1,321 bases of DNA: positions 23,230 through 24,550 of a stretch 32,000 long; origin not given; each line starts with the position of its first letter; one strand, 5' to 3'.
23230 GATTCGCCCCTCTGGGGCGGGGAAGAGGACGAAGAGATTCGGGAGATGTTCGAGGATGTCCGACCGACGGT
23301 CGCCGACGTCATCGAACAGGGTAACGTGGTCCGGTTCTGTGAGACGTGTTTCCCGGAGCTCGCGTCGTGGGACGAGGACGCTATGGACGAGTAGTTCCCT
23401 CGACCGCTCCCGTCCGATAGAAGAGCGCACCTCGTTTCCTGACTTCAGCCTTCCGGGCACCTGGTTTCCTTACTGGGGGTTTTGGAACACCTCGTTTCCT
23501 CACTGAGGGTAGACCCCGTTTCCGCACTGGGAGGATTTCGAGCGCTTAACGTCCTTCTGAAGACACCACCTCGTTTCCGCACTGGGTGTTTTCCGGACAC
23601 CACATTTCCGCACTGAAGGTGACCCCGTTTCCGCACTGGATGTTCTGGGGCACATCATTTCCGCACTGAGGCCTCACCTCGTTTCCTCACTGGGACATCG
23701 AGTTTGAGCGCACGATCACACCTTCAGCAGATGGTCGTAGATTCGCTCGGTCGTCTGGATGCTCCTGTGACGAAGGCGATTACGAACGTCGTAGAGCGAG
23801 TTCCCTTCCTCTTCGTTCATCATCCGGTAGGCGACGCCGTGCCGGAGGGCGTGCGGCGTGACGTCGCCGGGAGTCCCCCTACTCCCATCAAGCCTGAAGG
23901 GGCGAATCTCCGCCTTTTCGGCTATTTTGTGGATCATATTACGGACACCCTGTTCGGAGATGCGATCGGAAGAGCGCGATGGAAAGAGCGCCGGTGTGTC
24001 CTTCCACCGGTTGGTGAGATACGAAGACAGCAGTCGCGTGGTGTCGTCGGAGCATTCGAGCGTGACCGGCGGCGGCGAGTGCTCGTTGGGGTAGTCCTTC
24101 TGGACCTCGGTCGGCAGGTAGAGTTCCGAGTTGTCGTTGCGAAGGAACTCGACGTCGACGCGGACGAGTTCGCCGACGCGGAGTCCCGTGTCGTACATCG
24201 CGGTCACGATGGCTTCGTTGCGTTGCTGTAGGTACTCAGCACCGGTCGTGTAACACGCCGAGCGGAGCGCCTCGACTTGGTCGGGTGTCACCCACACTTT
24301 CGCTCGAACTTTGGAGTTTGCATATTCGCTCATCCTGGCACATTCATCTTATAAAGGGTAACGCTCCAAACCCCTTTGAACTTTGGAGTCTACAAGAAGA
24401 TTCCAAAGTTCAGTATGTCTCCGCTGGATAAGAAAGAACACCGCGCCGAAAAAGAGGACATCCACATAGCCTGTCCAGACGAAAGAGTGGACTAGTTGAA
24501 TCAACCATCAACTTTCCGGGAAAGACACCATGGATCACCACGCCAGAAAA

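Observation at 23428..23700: Nine same-orientation iteron-like repeats between convergent genes, next to a small recombinase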

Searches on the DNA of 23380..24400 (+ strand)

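Call 9: search_dna_similar(query=window:23380-24400:+, collection=plasmids, mode=distant, max_rows=30)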
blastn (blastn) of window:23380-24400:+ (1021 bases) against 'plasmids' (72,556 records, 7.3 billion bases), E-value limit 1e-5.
Records with a match: 9; places in all: 12; records where one place covers at least 80% of the query: 0.
Best place of each record, by identity: 80-90% 1; 60-80% 8.
By first word of the organism name: Halorubrum 2; halophilic 1; Haladaptatus 1; Salinigranum 1; Halorientalis 1; Haloplanus 1; Haloarcula 1; Halomarina 1.
By predicted mobility (MOB-suite, as given by PLSDB): non-mobilizable 9.
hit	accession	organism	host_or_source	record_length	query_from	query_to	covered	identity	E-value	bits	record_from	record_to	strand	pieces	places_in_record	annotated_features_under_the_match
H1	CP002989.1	halophilic archaeon DL31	-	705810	336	1016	67%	75.9%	1e-131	478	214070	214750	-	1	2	integrase family protein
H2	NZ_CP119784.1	Haladaptatus sp. YSMS36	cell culture,sediment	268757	337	1011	66%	70.1%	1e-75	292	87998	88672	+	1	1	site-specific integrase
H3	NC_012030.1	Halorubrum lacusprofundi ATCC 49239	-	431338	352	947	58%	72.4%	6e-86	326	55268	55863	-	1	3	site-specific integrase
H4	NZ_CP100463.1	Salinigranum marinum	cell culture,Saline soil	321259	352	860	50%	72.2%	2e-67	264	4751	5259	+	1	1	tyrosine-type recombinase/integrase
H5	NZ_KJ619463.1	Halorubrum litoreum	-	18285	694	840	14%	72.2%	1e-11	80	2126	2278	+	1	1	site-specific integrase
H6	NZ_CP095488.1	Halorientalis marina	cell culture,salt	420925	352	474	12%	79.7%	8e-21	110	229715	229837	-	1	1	none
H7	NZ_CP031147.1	Haloplanus rubicundus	solar salt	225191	296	399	10%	76.4%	5e-11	77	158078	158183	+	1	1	none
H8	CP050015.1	Haloarcula sp. JP-L23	-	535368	770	846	8%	77.9%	1e-6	64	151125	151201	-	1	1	PAS domain S-box protein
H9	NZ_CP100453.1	Halomarina sp. BCD28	cell culture,sediment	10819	440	492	5%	84.9%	4e-6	61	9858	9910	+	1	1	site-specific integrase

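Call 10: search_dna_similar(query=window:23380-24400:+, collection=phages, mode=distant, max_rows=20)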
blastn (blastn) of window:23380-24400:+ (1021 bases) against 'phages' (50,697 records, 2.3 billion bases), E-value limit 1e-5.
No match.

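Call 11: get_annotated_region(hit=H1, flank=4000)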
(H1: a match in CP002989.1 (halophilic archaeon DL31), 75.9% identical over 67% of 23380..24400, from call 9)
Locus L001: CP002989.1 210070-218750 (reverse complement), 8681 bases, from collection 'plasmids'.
description: Halophilic archaeon DL31 plasmid phalar01, complete sequence
organism: halophilic archaeon DL31 (NCBI taxid 756883)
taxonomy: Archaea; Euryarchaeota; Halobacteria; Halobacteriales; ; ; halophilic archaeon DL31
host: -; source: -; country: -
typing (MOB-suite, as given by PLSDB): non-mobilizable; replicon rep_cluster_1020; mating-pair formation MPF_T
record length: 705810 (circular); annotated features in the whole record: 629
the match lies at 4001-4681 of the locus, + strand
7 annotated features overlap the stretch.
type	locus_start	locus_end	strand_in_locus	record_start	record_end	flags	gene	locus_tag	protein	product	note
CDS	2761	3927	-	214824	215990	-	-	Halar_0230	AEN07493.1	transposase (ISH3)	-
CDS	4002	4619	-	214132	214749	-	-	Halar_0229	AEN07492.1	integrase family protein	-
CDS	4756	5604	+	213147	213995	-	-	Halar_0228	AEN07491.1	hypothetical protein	-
CDS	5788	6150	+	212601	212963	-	-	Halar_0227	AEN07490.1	hypothetical protein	-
CDS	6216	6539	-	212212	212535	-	-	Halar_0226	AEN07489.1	hypothetical protein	-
CDS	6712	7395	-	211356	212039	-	-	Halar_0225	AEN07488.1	hypothetical protein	-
CDS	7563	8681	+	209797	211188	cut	-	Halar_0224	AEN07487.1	ATPase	-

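Call 12: get_annotated_region(hit=H2, flank=4000)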
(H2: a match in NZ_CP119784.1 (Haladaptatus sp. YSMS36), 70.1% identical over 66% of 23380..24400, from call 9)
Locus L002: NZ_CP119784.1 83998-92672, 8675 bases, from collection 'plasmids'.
description: Haladaptatus sp. YSMS36 plasmid unnamed2, complete sequence
organism: Haladaptatus sp. YSMS36 (NCBI taxid 3033384)
taxonomy: Archaea; Euryarchaeota; Halobacteria; Halobacteriales; Haladaptataceae; Haladaptatus; Haladaptatus sp. YSMS36
host: -; source: cell culture,sediment; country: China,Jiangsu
typing (MOB-suite, as given by PLSDB): non-mobilizable; mating-pair formation MPF_T
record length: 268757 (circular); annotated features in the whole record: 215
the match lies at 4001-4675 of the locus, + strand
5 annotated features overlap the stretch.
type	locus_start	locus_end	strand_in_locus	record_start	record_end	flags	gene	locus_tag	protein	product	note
CDS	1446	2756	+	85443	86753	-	-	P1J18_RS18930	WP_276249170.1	tyrosine-type recombinase/integrase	GO:0015074 - DNA integration [Evidence IEA]; GO:0006310 - DNA recombination [Evidence IEA]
CDS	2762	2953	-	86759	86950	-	-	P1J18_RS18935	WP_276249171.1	hypothetical protein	-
CDS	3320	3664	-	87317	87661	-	-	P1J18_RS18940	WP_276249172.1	hypothetical protein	-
CDS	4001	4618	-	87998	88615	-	-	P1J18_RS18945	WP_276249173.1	site-specific integrase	GO:0015074 - DNA integration [Evidence IEA]; GO:0006310 - DNA recombination [Evidence IEA]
CDS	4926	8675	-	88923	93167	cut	-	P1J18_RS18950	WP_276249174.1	AAA domain-containing protein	-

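Call 13: get_annotated_region(hit=H3, flank=4000)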
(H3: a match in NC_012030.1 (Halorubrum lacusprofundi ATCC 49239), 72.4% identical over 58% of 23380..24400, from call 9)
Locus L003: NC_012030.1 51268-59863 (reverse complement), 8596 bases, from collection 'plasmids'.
description: Halorubrum lacusprofundi ATCC 49239 plasmid pHLAC01, complete sequence
organism: Halorubrum lacusprofundi ATCC 49239 (NCBI taxid 416348)
taxonomy: Archaea; Euryarchaeota; Halobacteria; Halobacteriales; Haloferacaceae; Halorubrum; Halorubrum lacusprofundi; Halorubrum lacusprofundi ATCC 49239
host: -; source: -; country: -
typing (MOB-suite, as given by PLSDB): non-mobilizable; mating-pair formation MPF_unknown
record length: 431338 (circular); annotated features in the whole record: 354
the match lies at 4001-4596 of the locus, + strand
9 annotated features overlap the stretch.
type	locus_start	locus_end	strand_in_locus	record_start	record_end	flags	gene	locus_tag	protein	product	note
CDS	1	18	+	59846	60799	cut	-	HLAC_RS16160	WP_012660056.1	DUF4268 domain-containing protein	-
CDS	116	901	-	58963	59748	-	-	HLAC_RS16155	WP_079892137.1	metallophosphoesterase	-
CDS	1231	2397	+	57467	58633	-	-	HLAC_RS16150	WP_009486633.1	ISH3-like element ISHla1 family transposase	GO:0006313 - DNA transposition [Evidence IEA]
CDS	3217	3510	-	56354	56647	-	-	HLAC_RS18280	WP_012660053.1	helix-turn-helix transcriptional regulator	-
CDS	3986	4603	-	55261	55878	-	-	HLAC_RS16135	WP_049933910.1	site-specific integrase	GO:0015074 - DNA integration [Evidence IEA]; GO:0006310 - DNA recombination [Evidence IEA]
CDS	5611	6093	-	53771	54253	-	-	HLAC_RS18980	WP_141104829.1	hypothetical protein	-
CDS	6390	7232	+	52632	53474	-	-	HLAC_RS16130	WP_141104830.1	hypothetical protein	-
CDS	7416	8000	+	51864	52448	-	-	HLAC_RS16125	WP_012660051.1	type IV pilin N-terminal domain-containing protein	-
CDS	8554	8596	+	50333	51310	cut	-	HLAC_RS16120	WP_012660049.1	hypothetical protein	-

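Call 14: get_annotated_region(hit=H4, flank=4000)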
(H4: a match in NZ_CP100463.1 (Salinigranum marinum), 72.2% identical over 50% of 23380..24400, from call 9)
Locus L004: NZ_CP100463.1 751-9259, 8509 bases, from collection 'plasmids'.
description: Salinigranum marinum strain ZS-10 plasmid unnamed2, complete sequence
organism: Salinigranum marinum (NCBI taxid 1515595)
taxonomy: Archaea; Euryarchaeota; Halobacteria; Halobacteriales; Haloferacaceae; Salinigranum; Salinigranum marinum
host: -; source: cell culture,Saline soil; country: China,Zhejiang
typing (MOB-suite, as given by PLSDB): non-mobilizable
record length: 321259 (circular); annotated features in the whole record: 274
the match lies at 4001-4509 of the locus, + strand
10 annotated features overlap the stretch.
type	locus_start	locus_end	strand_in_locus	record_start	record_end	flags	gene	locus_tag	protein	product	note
CDS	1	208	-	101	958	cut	-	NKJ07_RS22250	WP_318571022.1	ParA family protein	-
CDS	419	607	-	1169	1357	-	-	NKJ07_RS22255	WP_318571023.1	hypothetical protein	-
CDS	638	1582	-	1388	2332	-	-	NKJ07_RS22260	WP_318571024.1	hypothetical protein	-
CDS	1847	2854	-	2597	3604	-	-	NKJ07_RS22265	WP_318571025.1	hypothetical protein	-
CDS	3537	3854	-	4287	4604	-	-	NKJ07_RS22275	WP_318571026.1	helix-turn-helix domain-containing protein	-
CDS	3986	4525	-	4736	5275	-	-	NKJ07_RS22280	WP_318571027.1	tyrosine-type recombinase/integrase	GO:0015074 - DNA integration [Evidence IEA]; GO:0006310 - DNA recombination [Evidence IEA]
CDS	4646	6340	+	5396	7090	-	-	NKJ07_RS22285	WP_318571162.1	cbb3-type cytochrome c oxidase subunit I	GO:0009060 - aerobic respiration [Evidence IEA]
CDS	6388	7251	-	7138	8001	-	-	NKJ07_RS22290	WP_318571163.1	sulfurtransferase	-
CDS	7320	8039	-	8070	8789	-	-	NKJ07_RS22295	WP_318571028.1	helix-turn-helix domain-containing protein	-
CDS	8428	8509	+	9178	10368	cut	-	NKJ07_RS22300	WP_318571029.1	MBL fold metallo-hydrolase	-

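Call 51: search_dna_similar(query=window:23425-23705:+, collection=plasmids, mode=distant, max_evalue=1, max_rows=40)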
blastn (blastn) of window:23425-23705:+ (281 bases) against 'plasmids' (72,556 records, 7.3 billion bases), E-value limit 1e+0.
Records with a match: 2; places in all: 2; records where one place covers at least 80% of the query: 0.
Best place of each record, by identity: 80-90% 2.
By first word of the organism name: Ensifer 2.
By predicted mobility (MOB-suite, as given by PLSDB): conjugative 1; non-mobilizable 1.
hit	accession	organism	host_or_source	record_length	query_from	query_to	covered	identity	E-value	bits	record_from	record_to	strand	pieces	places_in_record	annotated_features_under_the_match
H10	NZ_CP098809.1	Ensifer adhaerens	whole organism,soil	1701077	194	226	12%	87.9%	2e-1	43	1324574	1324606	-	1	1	none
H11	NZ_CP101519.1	Ensifer adhaerens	cell cuture,rhizosphere soil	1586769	194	226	12%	87.9%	2e-1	43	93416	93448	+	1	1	none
